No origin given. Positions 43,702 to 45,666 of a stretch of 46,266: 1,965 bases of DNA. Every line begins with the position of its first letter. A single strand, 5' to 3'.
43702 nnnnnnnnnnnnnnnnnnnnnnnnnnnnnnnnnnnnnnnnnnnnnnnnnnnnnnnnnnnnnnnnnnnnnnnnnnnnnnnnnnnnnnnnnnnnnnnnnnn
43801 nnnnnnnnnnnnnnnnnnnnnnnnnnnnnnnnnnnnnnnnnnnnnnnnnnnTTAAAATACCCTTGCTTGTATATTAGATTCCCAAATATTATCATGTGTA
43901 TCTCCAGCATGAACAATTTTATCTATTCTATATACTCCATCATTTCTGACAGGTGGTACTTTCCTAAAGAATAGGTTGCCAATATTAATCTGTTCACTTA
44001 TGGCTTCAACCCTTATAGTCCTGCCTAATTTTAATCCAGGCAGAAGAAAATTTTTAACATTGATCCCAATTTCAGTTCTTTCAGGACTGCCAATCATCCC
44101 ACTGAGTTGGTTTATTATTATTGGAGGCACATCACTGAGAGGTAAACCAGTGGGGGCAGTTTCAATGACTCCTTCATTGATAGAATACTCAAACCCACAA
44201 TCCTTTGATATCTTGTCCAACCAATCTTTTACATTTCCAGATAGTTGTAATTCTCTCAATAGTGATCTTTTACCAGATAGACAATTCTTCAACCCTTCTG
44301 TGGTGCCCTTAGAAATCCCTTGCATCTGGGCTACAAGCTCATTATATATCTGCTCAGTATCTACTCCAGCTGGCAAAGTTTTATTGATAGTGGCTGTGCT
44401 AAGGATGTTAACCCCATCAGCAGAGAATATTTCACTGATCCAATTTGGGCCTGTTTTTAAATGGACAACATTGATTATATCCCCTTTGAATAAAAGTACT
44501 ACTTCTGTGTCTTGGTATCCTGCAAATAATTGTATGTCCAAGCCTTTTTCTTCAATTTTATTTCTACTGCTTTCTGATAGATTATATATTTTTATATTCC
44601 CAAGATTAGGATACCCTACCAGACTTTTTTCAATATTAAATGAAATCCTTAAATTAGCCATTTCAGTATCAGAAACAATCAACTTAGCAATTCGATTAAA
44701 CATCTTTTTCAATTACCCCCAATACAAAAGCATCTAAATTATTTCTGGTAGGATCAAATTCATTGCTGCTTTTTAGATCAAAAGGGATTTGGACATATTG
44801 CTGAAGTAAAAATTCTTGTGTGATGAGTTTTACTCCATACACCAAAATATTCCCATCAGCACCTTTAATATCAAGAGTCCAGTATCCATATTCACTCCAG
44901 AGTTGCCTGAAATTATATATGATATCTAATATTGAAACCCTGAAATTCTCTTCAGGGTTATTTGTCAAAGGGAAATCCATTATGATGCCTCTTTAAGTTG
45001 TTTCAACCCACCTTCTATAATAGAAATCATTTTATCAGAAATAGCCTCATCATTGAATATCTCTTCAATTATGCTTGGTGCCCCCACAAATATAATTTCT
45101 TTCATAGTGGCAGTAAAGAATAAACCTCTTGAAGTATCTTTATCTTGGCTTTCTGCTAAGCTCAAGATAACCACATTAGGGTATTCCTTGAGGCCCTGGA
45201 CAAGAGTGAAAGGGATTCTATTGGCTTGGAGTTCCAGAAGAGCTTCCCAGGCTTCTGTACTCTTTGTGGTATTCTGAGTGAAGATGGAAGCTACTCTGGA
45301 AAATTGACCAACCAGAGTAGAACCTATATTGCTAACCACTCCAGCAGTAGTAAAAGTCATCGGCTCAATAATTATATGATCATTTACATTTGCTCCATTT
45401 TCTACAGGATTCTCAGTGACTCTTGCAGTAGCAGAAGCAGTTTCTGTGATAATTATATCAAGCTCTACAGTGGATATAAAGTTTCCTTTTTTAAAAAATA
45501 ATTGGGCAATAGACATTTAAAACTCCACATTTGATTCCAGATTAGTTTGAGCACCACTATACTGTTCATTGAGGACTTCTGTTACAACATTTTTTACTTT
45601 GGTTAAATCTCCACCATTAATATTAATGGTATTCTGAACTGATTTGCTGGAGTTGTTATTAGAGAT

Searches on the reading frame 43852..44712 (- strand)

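Call 51: search_protein_families(library=pfam, proteins=[window:43852-44712:-], max_evalue=0.01)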
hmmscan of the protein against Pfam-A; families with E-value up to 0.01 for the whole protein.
window:43852-44712:- (286 aa): 1 family
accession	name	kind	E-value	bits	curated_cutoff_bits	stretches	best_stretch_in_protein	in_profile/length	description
PF22759.1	E217_GP41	-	1.2e-12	48.1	27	1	21-237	19-247/279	Baseplate hub gp41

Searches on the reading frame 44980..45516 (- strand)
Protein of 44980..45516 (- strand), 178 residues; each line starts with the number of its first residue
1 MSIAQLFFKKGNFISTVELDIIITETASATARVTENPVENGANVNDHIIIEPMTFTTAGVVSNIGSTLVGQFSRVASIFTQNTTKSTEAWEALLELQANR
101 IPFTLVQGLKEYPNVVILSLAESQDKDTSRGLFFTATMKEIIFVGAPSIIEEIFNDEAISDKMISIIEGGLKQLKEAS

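Call 51: search_protein_families(library=pfam, proteins=[window:44980-45516:-], max_evalue=0.01)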
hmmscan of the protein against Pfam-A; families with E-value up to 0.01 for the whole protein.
window:44980-45516:- (178 aa): 2 families
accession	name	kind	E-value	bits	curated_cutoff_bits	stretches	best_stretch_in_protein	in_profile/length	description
PF21821.3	Dit_like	-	7.4e-31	107.3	24.2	1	19-146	1-121/127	Dit-like phage tail protein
PF06995.16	Phage_P2_GpU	-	0.0088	16.1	27.5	0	79-135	51-108/120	Phage P2 GpU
